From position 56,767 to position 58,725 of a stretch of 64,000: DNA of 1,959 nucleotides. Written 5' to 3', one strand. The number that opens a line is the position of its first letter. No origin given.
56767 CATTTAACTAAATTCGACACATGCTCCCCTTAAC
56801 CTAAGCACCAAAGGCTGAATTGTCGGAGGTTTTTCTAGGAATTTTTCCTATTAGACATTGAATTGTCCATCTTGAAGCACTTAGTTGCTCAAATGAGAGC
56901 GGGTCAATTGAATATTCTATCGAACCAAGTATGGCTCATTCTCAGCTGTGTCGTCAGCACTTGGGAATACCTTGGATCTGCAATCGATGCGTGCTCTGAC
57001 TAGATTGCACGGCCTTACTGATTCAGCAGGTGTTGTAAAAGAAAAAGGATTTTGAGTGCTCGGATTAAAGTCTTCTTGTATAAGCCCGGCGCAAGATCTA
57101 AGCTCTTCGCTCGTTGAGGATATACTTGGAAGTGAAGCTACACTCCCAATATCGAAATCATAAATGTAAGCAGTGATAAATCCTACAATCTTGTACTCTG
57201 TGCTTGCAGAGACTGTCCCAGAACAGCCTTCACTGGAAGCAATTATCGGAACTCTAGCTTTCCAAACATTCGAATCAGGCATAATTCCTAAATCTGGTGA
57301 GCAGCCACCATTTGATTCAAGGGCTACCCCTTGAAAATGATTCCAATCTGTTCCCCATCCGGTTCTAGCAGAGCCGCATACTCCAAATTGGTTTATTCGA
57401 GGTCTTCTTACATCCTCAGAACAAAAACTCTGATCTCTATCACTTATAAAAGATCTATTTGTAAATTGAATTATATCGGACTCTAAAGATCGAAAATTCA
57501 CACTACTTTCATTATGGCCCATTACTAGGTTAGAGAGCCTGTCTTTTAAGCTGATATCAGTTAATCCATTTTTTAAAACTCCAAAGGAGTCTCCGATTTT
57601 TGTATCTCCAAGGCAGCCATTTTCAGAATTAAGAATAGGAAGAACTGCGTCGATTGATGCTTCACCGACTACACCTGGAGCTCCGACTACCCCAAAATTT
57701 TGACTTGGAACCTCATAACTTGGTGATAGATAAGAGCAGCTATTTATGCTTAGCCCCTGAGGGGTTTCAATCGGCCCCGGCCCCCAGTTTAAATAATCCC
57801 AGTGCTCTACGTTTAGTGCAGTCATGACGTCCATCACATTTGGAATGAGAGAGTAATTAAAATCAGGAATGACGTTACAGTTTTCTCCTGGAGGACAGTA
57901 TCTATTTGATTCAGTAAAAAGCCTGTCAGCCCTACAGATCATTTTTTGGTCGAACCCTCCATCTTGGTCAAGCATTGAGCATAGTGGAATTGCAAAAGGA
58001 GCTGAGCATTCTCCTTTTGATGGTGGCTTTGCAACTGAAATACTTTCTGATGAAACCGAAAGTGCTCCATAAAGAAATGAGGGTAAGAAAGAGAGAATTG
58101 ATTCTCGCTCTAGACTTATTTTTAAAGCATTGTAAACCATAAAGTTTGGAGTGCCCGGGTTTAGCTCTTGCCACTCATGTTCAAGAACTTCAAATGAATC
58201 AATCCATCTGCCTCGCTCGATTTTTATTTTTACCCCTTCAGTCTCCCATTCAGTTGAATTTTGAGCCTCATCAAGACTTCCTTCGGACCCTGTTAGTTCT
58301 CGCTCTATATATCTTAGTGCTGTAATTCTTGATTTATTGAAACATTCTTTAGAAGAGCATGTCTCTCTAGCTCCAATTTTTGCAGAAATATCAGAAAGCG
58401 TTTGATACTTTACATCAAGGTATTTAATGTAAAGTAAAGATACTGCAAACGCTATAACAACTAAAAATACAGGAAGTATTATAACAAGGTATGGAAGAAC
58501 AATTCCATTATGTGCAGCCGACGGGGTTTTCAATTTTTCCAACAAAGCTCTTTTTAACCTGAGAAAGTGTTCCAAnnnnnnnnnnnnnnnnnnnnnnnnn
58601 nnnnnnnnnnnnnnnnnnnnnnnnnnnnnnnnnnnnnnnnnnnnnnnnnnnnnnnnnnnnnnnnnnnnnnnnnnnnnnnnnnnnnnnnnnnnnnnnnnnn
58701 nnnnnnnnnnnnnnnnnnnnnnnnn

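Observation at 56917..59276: Two separate TadG/TadE-like pseudopilin triads with no Tad secretion machinery nearby; the second sits beside flagellin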

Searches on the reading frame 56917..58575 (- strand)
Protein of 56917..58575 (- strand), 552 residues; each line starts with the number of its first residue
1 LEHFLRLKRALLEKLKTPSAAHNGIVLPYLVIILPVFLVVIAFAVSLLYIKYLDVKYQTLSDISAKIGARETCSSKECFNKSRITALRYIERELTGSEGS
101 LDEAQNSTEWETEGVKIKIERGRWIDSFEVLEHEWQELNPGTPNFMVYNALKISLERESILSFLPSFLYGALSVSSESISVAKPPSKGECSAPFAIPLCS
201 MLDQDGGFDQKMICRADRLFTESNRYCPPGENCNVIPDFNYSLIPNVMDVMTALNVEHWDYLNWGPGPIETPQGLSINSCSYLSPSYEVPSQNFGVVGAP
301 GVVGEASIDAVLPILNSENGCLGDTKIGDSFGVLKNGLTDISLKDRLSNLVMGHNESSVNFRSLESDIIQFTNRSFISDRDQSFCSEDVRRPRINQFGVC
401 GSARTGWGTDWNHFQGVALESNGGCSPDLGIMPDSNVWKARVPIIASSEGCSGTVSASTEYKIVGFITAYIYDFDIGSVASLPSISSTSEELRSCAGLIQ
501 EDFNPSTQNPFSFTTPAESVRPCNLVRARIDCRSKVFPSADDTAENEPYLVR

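Call 3: search_protein_families(library=pfam, proteins=[window:56917-58575:-], max_evalue=1)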
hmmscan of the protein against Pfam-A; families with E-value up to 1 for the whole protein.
window:56917-58575:- (552 aa): 0 families

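Call 4: search_protein_families(library=ncbifam, proteins=[window:56917-58575:-], max_evalue=1)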
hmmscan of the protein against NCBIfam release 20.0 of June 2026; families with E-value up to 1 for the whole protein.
window:56917-58575:- (552 aa): 1 family
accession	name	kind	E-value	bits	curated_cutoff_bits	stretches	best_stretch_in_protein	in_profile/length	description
NF058675.1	RcGTA_tape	equivalog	0.15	11.8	220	1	292-325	143-176/220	RcGTA-type gene transfer agent tail tape measure protein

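Call 9: find_homologous_proteins(query=window:56917-58575:-)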
Query window:56917-58575:- (552 aa): 5 proteins with E <= 0.001 among 8000 candidates.
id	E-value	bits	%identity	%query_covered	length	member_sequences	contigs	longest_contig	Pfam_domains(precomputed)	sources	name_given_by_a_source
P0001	0.0e+0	1241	100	98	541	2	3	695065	-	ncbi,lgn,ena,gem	-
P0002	9.7e-293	990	80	98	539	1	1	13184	-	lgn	-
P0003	5.1e-132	459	44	99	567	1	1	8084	-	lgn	-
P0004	6.7e-108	380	39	99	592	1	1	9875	-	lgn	-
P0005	7.8e-95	337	36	99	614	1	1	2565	-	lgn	-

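Call 10: find_encoding_contigs(protein=P0001, flank=10000, max_places=4)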
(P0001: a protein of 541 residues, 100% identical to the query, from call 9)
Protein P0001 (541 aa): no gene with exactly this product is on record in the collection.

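Call 11: find_encoding_contigs(protein=P0003, flank=10000, max_places=4)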
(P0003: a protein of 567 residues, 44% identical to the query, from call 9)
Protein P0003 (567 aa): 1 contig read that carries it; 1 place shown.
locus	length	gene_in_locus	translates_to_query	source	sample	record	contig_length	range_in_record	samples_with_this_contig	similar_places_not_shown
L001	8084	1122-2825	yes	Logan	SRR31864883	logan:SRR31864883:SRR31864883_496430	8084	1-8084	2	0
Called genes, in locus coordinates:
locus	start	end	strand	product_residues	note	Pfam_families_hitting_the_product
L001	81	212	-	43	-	-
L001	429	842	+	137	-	-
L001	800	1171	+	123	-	-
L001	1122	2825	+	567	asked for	-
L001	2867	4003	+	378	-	PF01882:DUF58 (weak)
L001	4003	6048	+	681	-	PF01841:Transglut_core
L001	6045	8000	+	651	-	PF13432:TPR_16 (faint), PF07719:TPR_2 (faint), PF13424:TPR_12 (faint), PF13428:TPR_14 (faint), PF14559:TPR_19 (faint), PF00515:TPR_1 (faint), PF13181:TPR_8 (faint), PF13414:TPR_11 (faint)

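Call 13: find_encoding_contigs(protein=P0002, flank=10000, max_places=4)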
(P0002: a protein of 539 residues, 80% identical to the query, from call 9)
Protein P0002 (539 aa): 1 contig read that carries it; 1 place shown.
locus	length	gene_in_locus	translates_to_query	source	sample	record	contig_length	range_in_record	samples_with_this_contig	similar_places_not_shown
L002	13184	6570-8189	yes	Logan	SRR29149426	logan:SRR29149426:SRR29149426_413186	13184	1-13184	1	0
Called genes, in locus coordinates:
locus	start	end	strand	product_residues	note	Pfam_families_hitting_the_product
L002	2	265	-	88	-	?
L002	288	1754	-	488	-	PF00342:PGI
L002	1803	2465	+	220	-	PF08242:Methyltransf_12, PF13649:Methyltransf_25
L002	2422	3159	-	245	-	PF01066:CDP-OH_P_transf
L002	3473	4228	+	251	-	-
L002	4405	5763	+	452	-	PF00669:Flagellin_N, PF00700:Flagellin_C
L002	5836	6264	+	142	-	-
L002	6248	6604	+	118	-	-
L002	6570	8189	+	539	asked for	-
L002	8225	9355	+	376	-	PF01882:DUF58 (weak)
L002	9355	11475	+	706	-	PF01841:Transglut_core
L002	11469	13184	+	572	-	?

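Call 14: find_encoding_contigs(protein=P0004, flank=10000, max_places=4)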
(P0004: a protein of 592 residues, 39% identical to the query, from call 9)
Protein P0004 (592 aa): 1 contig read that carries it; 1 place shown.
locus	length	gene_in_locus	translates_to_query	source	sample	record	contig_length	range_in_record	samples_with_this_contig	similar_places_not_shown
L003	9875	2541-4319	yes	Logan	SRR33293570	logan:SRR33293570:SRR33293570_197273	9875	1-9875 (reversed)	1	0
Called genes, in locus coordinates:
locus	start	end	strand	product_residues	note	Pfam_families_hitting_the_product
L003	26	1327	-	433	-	PF06537:DHOR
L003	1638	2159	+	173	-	-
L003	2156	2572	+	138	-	PF07811:TadE (weak)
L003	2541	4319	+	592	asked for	-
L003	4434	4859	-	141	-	PF00076:RRM_1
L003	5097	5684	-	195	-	-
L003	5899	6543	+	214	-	-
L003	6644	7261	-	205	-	PF00719:Pyrophosphatase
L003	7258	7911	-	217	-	PF12766:Pyridox_oxase_2, PF01243:PNPOx_N, PF10590:PNP_phzG_C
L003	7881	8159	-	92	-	PF02021:UPF0102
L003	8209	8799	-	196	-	PF01351:RNase_HII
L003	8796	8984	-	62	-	-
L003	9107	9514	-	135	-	-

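Call 23: find_related_loci(query=A1, collection=genome_contigs, flank=10000)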
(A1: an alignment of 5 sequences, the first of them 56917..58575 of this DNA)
Query A1 (552 aa) in genome_contigs; peptide patterns used: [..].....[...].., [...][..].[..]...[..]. (x = any residue, [..] = any of these).
74 stretches matched a pattern; 7 encode a relative of the query (tblastn E <= 1e-3); 7 distinct loci.
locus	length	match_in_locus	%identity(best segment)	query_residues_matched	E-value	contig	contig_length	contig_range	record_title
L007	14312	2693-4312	27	21-551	3e-42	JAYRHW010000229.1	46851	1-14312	MAG: Bdellovibrionota bacterium isolate SZ_szas25bin.38 k141_1282108, whole genome shotgun sequence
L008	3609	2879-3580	31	8-227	7e-29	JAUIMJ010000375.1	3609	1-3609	MAG: bacterium isolate Co_bin.93 NODE_151877_length_3609_cov_0.756175, whole genome shotgun sequence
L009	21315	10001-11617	28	43-534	9e-27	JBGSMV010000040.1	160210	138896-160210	MAG: Bdellovibrionota bacterium isolate JTS-AC239 k141_71145, whole genome shotgun sequence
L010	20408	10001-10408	36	117-242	3e-19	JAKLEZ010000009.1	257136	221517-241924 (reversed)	MAG: Planctomycetota bacterium isolate RA.bin145 RA.bin145_9, whole genome shotgun sequence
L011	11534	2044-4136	36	117-552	2e-17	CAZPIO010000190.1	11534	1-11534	MAG TPA_asm: uncultured Planctomycetales bacterium isolate binchicken_co74_351 genome assembly, contig: NODE_10611_lengt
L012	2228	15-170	52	192-242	3e-11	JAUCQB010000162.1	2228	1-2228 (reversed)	MAG: Phycisphaerae bacterium isolate Bin_018 k127_610807, whole genome shotgun sequence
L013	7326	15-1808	49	192-552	4e-9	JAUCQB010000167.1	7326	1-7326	MAG: Phycisphaerae bacterium isolate Bin_018 k127_623764, whole genome shotgun sequence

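Call 28: search_protein_families(library=pfam, proteins=[L007:150-1739:+, L007:1752-2192:+, L007:2205-2633:+, L007:2657-4318:+, L007:4343-5218:+, L007:6140-6568:+, L007:6616-7143:+, L007:7206-8918:+, L007:8922-9911:+, L007:5226-6023:-], max_evalue=0.1)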
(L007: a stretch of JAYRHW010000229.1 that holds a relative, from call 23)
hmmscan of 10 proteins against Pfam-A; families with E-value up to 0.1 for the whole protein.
L007:150-1739:+ (529 aa): 7 families
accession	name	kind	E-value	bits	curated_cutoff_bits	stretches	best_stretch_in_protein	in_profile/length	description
PF13517.12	FG-GAP_3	-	5.3e-23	81.8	26.9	3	393-453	1-61/61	FG-GAP-like repeat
PF01839.29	FG-GAP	-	2.8e-17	62.6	22.1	3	437-459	4-26/37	FG-GAP repeat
PF07963.17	N_methyl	-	5.8e-06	26.1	21.2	1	74-93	4-23/27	Prokaryotic N-terminal methylation motif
PF16743.10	PliI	-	1.7e-05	24.9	27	0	216-241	61-86/123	Periplasmic lysozyme inhibitor of I-type lysozyme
PF12256.14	TcdB_toxin_midN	-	0.0085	15.9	24.8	0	430-459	22-51/181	Insecticide toxin TcdB middle/N-terminal region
PF14783.12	BBS2_Mid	-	0.043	14.4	27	0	218-234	3-19/108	Ciliary BBSome complex subunit 2, middle region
PF00404.24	Dockerin_1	-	0.05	14.3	22.9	0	211-228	27-44/57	Dockerin type I domain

L007:1752-2192:+ (146 aa): 1 family
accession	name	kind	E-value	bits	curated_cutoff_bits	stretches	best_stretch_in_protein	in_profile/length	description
PF00180.25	Iso_dh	-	0.046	13.4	27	1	26-75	292-341/348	Isocitrate/isopropylmalate dehydrogenase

L007:2205-2633:+ (142 aa): 2 families
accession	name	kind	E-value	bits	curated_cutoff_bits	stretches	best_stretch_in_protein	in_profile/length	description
PF07811.17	TadE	-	6.1e-06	26.7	22.9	1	8-50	1-43/43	TadE-like protein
PF25816.1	RamC_N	-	0.1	12.5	27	0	94-108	30-44/191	RamC, N-terminal domain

L007:2657-4318:+ (553 aa): 1 family
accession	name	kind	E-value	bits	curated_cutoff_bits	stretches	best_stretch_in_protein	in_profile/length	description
PF13400.11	Tad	-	0.00016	22.3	22.3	1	19-62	3-46/47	Putative Flp pilus-assembly TadE/G-like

L007:4343-5218:+ (291 aa): 2 families
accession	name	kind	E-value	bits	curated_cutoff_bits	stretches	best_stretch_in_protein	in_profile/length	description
PF00294.29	PfkB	-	1.9e-49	169.1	25.8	1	3-285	4-301/302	pfkB family carbohydrate kinase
PF01256.23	Carb_kinase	-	0.053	13.4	27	1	194-284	143-224/242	NAD(P)H-hydrate dehydratase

L007:6140-6568:+ (142 aa): 5 families
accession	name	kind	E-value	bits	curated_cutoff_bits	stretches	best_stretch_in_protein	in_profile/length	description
PF13669.12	Glyoxalase_4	-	6.2e-24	84.8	27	1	12-122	1-109/109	Glyoxalase/Bleomycin resistance protein/Dioxygenase superfamily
PF00903.31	Glyoxalase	-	7.4e-13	49.4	20.6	1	11-135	2-121/121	Glyoxalase/Bleomycin resistance protein/Dioxygenase superfamily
PF13468.12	Glyoxalase_3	-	3e-11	44.1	25.1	1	11-137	1-136/176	Glyoxalase-like domain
PF14696.12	Glyoxalase_5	-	0.0094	16.5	27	1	59-113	51-105/139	Hydroxyphenylpyruvate dioxygenase, HPPD, N-terminal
PF21247.3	Fic-like_C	-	0.054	13.8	27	1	54-74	41-61/64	Filamentation induced by cAMP protein Fic-like, C-terminal domain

L007:6616-7143:+ (175 aa): 0 families

L007:7206-8918:+ (570 aa): 8 families
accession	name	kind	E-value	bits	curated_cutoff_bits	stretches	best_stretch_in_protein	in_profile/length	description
PF09334.17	tRNA-synt_1g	-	1.5e-133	445.8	20.1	1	13-413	1-390/391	tRNA synthetases class I (M)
PF19303.5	Anticodon_3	-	7.2e-21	75.1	23.5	1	431-563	5-139/152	Anticodon binding domain of methionyl tRNA ligase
PF00133.28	tRNA-synt_1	-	2.5e-10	40.1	22.7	1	14-84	26-96/414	tRNA synthetases class I (I, L, M and V)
PF08264.19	Anticodon_1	-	2.7e-07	31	25.1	1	438-525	2-88/148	Anticodon-binding domain of tRNA ligase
PF01406.26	tRNA-synt_1e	-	9.1e-07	29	27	1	25-137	22-132/301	tRNA synthetases class I (C) catalytic domain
PF01921.24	tRNA-synt_1f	-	2.5e-05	23.8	27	1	345-391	278-323/360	tRNA synthetases class I (K)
PF16507.11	HEAT_PSME4_mid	-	0.04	13.1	25.2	1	337-478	178-310/524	Proteasome activator complex subunit 4, mid HEAT repeats region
PF09190.17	DALR_2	-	0.092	13.7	22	0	452-491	3-32/57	DALR domain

L007:8922-9911:+ (329 aa): 2 families
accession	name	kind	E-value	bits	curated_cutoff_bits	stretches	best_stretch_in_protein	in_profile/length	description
PF01300.24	Sua5_yciO_yrdC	-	1.7e-57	194.2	25.1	1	15-195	1-178/178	Telomere recombination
PF03481.19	Sua5_C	-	1e-21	78.4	22.9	1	197-326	1-136/136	Threonylcarbamoyl-AMP synthase, C-terminal domain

L007:5226-6023:- (265 aa): 0 families

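Call 29: search_protein_families(library=pfam, proteins=[L009:4493-6136:+, L009:7262-8008:+, L009:8036-8653:+, L009:8873-9442:+, L009:9355-9852:+, L009:9794-11677:+, L009:11923-12675:+, L009:13626-14462:-, L009:14493-15779:+, L009:15779-16822:+], max_evalue=0.1)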
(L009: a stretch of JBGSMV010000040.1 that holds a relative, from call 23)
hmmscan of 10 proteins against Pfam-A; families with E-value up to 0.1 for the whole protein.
L009:4493-6136:+ (547 aa): 0 families

L009:7262-8008:+ (248 aa): 1 family
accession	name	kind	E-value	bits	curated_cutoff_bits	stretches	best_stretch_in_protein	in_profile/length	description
PF01746.26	tRNA_m1G_MT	-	5.3e-51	173.6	27.3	1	33-235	2-195/195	tRNA (Guanine-1)-methyltransferase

L009:8036-8653:+ (205 aa): 2 families
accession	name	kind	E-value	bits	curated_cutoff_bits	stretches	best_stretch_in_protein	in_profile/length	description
PF09936.14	Methyltrn_RNA_4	-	6.4e-61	205.8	22.6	1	18-202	2-182/182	SAM-dependent RNA methyltransferase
PF00588.24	SpoU_methylase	-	0.019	15.5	29.7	1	97-197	57-141/142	SpoU rRNA Methylase family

L009:8873-9442:+ (189 aa): 2 families
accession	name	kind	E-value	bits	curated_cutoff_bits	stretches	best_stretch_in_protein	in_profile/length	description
PF07811.17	TadE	-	5.1e-09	36.6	22.9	1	37-79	1-43/43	TadE-like protein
PF13400.11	Tad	-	0.00058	20.6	22.3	1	37-83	1-46/47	Putative Flp pilus-assembly TadE/G-like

L009:9355-9852:+ (165 aa): 1 family
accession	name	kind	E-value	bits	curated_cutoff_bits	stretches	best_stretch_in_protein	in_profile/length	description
PF07811.17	TadE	-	3.4e-05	24.3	22.9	1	38-80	1-43/43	TadE-like protein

L009:9794-11677:+ (627 aa): 2 families
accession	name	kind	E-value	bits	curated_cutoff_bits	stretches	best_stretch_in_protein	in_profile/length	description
PF13400.11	Tad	-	0.00027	21.6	22.3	1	51-95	1-44/47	Putative Flp pilus-assembly TadE/G-like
PF07811.17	TadE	-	0.015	15.8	22.9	1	51-92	1-42/43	TadE-like protein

L009:11923-12675:+ (250 aa): 1 family
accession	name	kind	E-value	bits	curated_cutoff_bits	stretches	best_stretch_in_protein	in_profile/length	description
PF04893.22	Yip1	-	1.2e-14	55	28.6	1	54-222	3-171/173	Yip1 domain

L009:13626-14462:- (278 aa): 1 family
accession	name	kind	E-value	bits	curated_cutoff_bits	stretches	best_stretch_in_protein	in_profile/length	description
PF02673.24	BacA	-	1.8e-73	247.8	33.4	1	9-273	1-257/257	Bacitracin resistance protein BacA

L009:14493-15779:+ (428 aa): 6 families
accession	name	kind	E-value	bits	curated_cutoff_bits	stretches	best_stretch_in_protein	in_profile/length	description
PF00903.31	Glyoxalase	-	1.7e-22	80.5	20.6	2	242-381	10-120/121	Glyoxalase/Bleomycin resistance protein/Dioxygenase superfamily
PF13669.12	Glyoxalase_4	-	1.4e-12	48.3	27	2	68-163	1-92/109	Glyoxalase/Bleomycin resistance protein/Dioxygenase superfamily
PF14696.12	Glyoxalase_5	-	1.6e-06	28.8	27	1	102-196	40-126/139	Hydroxyphenylpyruvate dioxygenase, HPPD, N-terminal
PF13468.12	Glyoxalase_3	-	2.6e-05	24.8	25.1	1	295-340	61-103/176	Glyoxalase-like domain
PF22658.2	YycE-like_N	-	0.0084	16.4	27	1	243-267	9-33/52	YycE-like N-terminal domain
PF22677.2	Ble-like_N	-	0.093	12.9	24.5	0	80-91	15-26/41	Bleomycin resistance protein-like N-terminal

L009:15779-16822:+ (347 aa): 2 families
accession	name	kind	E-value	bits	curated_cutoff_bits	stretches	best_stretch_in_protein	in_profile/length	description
PF01557.24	FAA_hydrolase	-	5e-33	115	23.9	1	106-347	7-214/214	Fumarylacetoacetate (FAA) hydrolase C-terminal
PF18288.6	FAA_hydro_N_2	-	1.5e-12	48.2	25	1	23-98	8-78/78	Fumarylacetoacetase N-terminal domain 2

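Call 30: predict_structure(alignment_id=A1)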
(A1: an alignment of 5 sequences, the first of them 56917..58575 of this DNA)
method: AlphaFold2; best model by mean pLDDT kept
length: 552 residues; sequences in the alignment: 5
mean_pLDDT: 34.3   pTM: 0.25
mean pLDDT of the five models: 34.3, 34.2, 33.2, 32.8, 31.4
residues with pLDDT >= 90: 0; 70-90: 2; 50-70: 96; < 50: 454
segments of 3 or more residues with pLDDT < 50: 1-5, 15-25, 66-79, 122-150, 160-162, 164-174, 176-552
pLDDT, mean of each block of 10 residues (from residue 1): 46 45 47 66 66 61 49 42 59 61 58 61 40 40 37 55 44 46 30 24 29 24 25 25 24 22 24 23 23 22 25 25 23 24 26 24 24 33 42 23 21 26 25 31 31 30 31 24 29 36 27 24 23 23 23 20
secondary structure, 60 per line:
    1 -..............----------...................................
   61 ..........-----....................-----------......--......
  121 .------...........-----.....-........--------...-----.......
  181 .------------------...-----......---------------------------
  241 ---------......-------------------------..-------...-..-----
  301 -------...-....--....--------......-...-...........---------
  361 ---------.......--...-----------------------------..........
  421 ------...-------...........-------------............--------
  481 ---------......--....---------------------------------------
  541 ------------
elements in order: H2-15 H26-70 H76-95 E107-112 E115-121 H128-138 H144-148 E150-157 E174-181 E200-202 E208-213 H250-255 H312-315 H318-321 H330-335 H341-351 E370-373 H411-420 E437-447 E461-472 H490-495 E498-501
